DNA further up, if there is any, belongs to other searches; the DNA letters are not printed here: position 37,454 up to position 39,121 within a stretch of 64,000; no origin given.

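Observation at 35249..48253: LarA homolog embedded in a sugar-acid catabolic operon, with the nickel-pincer cofactor genes larE-larB-larC directly upstream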

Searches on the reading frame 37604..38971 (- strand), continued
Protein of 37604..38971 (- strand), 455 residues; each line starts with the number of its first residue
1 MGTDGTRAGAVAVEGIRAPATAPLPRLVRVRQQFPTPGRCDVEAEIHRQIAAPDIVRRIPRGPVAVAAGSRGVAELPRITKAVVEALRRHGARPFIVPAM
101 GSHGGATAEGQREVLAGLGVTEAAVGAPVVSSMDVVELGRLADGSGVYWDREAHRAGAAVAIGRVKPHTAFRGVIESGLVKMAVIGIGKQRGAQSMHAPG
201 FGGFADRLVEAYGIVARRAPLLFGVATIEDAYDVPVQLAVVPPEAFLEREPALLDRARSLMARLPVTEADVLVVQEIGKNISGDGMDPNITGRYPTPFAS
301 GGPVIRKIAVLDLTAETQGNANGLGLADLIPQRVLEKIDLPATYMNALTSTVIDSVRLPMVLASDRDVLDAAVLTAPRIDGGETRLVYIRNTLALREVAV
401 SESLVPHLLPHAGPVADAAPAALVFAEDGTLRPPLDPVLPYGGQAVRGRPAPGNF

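Call 30: search_protein_families(library=pfam, proteins=[L063:13609-14661:+, L064:15525-16706:+, L044:7867-8901:+, L041:18180-19328:+, L057:12091-13566:+, L017:17619-19088:+, L074:1879-3291:+, L043:19197-20147:+, L048:7149-8324:-, L072:8547-9950:+], max_evalue=0.00001)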
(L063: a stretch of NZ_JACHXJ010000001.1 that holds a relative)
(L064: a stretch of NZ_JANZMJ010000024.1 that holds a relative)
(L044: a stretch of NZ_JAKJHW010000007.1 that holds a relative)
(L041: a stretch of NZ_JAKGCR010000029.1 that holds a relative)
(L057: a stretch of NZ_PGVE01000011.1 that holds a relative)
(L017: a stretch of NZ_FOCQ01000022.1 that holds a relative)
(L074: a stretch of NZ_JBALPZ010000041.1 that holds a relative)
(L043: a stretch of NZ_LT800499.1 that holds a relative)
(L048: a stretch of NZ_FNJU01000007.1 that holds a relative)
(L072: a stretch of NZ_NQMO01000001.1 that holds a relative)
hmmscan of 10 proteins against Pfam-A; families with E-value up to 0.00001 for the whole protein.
L063:13609-14661:+ (350 aa): 1 family
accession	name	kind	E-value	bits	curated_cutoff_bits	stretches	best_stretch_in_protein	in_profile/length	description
PF01969.22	Ni_insertion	-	1.5e-90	304.5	22.1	1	12-348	1-234/375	Nickel insertion protein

L064:15525-16706:+ (393 aa): 2 families
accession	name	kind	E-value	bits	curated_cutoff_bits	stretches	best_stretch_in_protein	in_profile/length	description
PF20629.2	GD_AH_C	-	1.4e-98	329.5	26.8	1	151-391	2-241/242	D-galactarate/Altronate dehydratase, C-terminal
PF04295.18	GD_AH_second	-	1.8e-40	138.6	27.3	1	13-140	1-135/136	D-galactarate dehydratase/Altronate hydrolase, second domain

L044:7867-8901:+ (344 aa): 2 families
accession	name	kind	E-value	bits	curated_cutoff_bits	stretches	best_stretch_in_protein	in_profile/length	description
PF02826.25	2-Hacid_dh_C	-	9.2e-63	211.3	25.1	1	110-286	1-178/178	D-isomer specific 2-hydroxyacid dehydrogenase, NAD binding domain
PF00389.36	2-Hacid_dh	-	2.9e-23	82.5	24.6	1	18-310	10-126/134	D-isomer specific 2-hydroxyacid dehydrogenase, catalytic domain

L041:18180-19328:+ (382 aa): 2 families
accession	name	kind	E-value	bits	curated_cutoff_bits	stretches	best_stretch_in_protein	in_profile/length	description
PF13378.12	MR_MLE_C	-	4.2e-70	236.3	29.4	1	128-355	2-218/219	Enolase C-terminal domain-like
PF02746.21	MR_MLE_N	-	3.4e-25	89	22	1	16-107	29-117/117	Mandelate racemase / muconate lactonizing enzyme, N-terminal domain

L057:12091-13566:+ (491 aa): 2 families
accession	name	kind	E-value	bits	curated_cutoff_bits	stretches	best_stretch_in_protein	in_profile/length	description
PF00370.27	FGGY_N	-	8e-63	212.7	28.8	1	6-248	2-245/245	FGGY family of carbohydrate kinases, N-terminal domain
PF02782.22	FGGY_C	-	8.3e-31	107.7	27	1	282-442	24-197/198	FGGY family of carbohydrate kinases, C-terminal domain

L017:17619-19088:+ (489 aa): 1 family
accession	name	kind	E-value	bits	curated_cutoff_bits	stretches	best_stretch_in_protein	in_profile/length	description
PF00171.27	Aldedh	-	2.9e-171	570.5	23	1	19-485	1-461/461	Aldehyde dehydrogenase family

L074:1879-3291:+ (470 aa): 2 families
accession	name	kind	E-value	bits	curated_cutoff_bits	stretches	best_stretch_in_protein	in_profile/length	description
PF00393.24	6PGD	-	1.6e-139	464.7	27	1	179-468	1-290/290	6-phosphogluconate dehydrogenase, C-terminal domain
PF03446.21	NAD_binding_2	-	1.9e-51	174.7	21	1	5-174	1-161/161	NAD binding domain of 6-phosphogluconate dehydrogenase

L043:19197-20147:+ (316 aa): 1 family
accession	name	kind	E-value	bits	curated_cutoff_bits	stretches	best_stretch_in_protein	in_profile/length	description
PF01136.24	Peptidase_U32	-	1.7e-06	28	22.4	1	132-221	7-90/233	Peptidase family U32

L048:7149-8324:- (391 aa): 1 family
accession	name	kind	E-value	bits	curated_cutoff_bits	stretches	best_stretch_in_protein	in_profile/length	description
PF00480.26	ROK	-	1.7e-52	179.2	22.9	1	83-372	2-292/294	ROK family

L072:8547-9950:+ (467 aa): 1 family
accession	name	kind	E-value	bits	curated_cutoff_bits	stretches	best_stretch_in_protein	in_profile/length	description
PF02614.20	UxaC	-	7.7e-207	688.1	25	1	1-464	1-464/464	Glucuronate isomerase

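Call 39: search_solved_structures(query=A1, max_evalue=10, show_alignments=4)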
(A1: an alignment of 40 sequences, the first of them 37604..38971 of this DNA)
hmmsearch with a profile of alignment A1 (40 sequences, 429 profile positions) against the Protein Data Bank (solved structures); distinct sequences matched with E-value up to 10: 1.
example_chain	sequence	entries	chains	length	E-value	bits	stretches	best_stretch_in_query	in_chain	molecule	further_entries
4osk_A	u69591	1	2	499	2.5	10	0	44-96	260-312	Hax3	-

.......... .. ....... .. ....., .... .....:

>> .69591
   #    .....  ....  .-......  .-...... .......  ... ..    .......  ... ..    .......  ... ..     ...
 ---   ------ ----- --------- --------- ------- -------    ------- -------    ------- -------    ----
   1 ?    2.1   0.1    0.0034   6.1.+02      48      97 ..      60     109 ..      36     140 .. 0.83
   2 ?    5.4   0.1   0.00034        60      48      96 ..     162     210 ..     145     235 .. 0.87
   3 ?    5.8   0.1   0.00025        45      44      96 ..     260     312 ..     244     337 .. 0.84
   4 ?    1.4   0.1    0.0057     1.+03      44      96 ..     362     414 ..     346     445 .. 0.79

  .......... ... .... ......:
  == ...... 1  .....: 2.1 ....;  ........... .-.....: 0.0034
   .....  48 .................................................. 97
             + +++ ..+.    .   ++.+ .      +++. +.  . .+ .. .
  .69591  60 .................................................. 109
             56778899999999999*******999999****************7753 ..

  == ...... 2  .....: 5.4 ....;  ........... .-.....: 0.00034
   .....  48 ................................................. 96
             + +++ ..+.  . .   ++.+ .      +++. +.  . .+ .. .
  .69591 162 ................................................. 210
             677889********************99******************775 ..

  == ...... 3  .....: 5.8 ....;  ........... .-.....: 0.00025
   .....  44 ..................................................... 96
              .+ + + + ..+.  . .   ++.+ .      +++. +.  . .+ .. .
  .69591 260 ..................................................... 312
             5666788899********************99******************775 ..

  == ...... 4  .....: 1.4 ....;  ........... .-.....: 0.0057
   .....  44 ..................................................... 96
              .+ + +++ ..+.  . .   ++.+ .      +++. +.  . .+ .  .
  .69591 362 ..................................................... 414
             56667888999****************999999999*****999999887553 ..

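Call 49: predict_structure(alignment_id=A1)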
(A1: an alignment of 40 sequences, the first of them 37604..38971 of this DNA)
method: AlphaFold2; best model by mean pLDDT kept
length: 455 residues; sequences in the alignment: 40
mean_pLDDT: 87.3   pTM: 0.87
mean pLDDT of the five models: 87.3, 86.3, 85.9, 84.3, 83.9
residues with pLDDT >= 90: 297; 70-90: 102; 50-70: 29; < 50: 27
segments of 3 or more residues with pLDDT < 50: 1-9, 281-283, 441-455
pLDDT, mean of each block of 10 residues (from residue 1): 44 84 96 93 98 97 95 88 98 96 77 89 98 96 97 98 90 91 95 90 92 98 96 92 97 95 93 83 65 81 92 72 79 87 72 73 97 93 94 90 97 92 97 83 34 29
secondary structure, 60 per line:
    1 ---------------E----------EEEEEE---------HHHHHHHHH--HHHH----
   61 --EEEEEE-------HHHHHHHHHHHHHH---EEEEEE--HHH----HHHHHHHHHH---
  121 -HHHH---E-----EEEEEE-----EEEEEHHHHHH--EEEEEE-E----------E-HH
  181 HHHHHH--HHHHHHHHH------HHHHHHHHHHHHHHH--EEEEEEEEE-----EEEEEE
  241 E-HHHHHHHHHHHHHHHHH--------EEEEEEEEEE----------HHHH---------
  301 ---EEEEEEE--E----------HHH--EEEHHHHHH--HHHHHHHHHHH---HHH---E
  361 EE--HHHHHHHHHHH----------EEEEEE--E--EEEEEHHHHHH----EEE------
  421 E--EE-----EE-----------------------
elements in order: E27-32 H42-50 H53-56 E63-68 H76-89 E93-98 H108-117 H122-125 E135-140 E146-150 H151-156 E159-164 H179-186 H189-197 H204-218 E221-229 E235-241 H243-259 E268-277 H288-291 E304-310 E329-331 H332-337 H340-350 E360-362 H365-375 E386-391 E397-401 H402-407 E412-414
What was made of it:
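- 37604..38971 (-): LarA homolog of group 22 (455 aa), a nickel-pincer-cofactor-dependent isomerase. Its ATG overlaps the stop of the IolB-like gene. AF2 pLDDT 87 (call 49).
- On LarA superfamily (NPN-dependent 2-hydroxyacid racemases/epimerases): The AF2 model has pLDDT 87.3 and pTM 0.87 (call 49).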

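Call 52: fold_search(model_id=the predicted structure, library=pdb)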
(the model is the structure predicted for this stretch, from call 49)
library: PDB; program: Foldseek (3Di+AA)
matches with E <= 10: 1285; with E <= 0.001: 16
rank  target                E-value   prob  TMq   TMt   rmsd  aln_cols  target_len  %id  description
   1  9q3k_A                5.2e-10  1.00  0.51  0.49   8.4       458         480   12  Structure of LarA-like nickel-pincer nucleotide cofactor-utilizing enzyme with a single catalytic histidine residue fr (released 2025-09-24)
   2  9eia_B                5.5e-10  1.00  0.49  0.52   8.4       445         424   17  A broad-substrate spectrum lactate racemase A from Isosphaera pallida in complex with copurified D-lactate (released 2025-01-29)
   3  7s91                  1.9e-09  1.00  0.44  0.49   8.1       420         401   15  Structure of the malate racemase mar2 apoprotein from Thermoanaerobacterium thermosaccharolyticum at 2.25 angstroms reso (released 2021-10-13)
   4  9eia_A                2.2e-09  1.00  0.49  0.52   7.0       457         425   16  A broad-substrate spectrum lactate racemase A from Isosphaera pallida in complex with copurified D-lactate (released 2025-01-29)
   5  9eid                  4.5e-09  1.00  0.50  0.53   8.4       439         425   17  A broad-substrate spectrum lactate racemase A from Isosphaera pallida in complex with D-2-Hydroxybutyrate (released 2025-01-29)
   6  9q3j_E                6.4e-09  1.00  0.49  0.49   7.2       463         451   12  Structures of LarA-like nickel-pincer nucleotide cofactor-utilizing enzyme with a single catalytic histidine residue f (released 2025-09-17)
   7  2yjg_A                9.7e-09  1.00  0.46  0.49   8.2       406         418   14  Structure of the lactate racemase apoprotein from Thermoanaerobacterium thermosaccharolyticum (released 2012-05-30)
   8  6d6z                  1.1e-08  1.00  0.42  0.47   7.7       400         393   16  Structure of the malate racemase apoprotein from Thermoanaerobacterium thermosaccharolyticum (released 2019-04-24)
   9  9q3j_H                1.2e-08  1.00  0.48  0.49   8.9       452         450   12  Structures of LarA-like nickel-pincer nucleotide cofactor-utilizing enzyme with a single catalytic histidine residue f (released 2025-09-17)
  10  9q3j_G                2.7e-08  1.00  0.49  0.49   9.1       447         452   12  Structures of LarA-like nickel-pincer nucleotide cofactor-utilizing enzyme with a single catalytic histidine residue f (released 2025-09-17)
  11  6c1w_A                3.0e-08  1.00  0.49  0.52   7.7       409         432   15  A tethered niacin-derived pincer complex with a nickel-carbon or sulfite-carbon bond in lactate racemase (released 2018-03-14)
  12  5huq_B                3.2e-08  1.00  0.47  0.49   7.9       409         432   15  A tethered niacin-derived pincer complex with a nickel-carbon bond in lactate racemase (released 2016-02-10)
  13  9q3j_D                3.2e-08  1.00  0.48  0.49   8.3       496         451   13  Structures of LarA-like nickel-pincer nucleotide cofactor-utilizing enzyme with a single catalytic histidine residue f (released 2025-09-17)
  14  8ezh                  5.2e-08  1.00  0.50  0.53   7.4       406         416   15  A tethered niacin-derived pincer complex with a nickel-carbon bond in lactate racemase R98A/R100A variant modeled with s (released 2023-01-25)
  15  8ezf                  5.2e-08  1.00  0.48  0.52   7.6       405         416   17  A tethered niacin-derived pincer complex with a nickel-carbon or sulfite-carbon bond in lactate racemase R98A/R100A vari (released 2023-01-25)
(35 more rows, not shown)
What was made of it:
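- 37604..38971 (-): The Foldseek top 16 are all LarA-family structures (call 52).
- On LarA superfamily (NPN-dependent 2-hydroxyacid racemases/epimerases): The next hit has E 8e-3 (call 52).
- Foldseek hits with E below 1e-6 are exclusively LarA-family structures (call 52).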
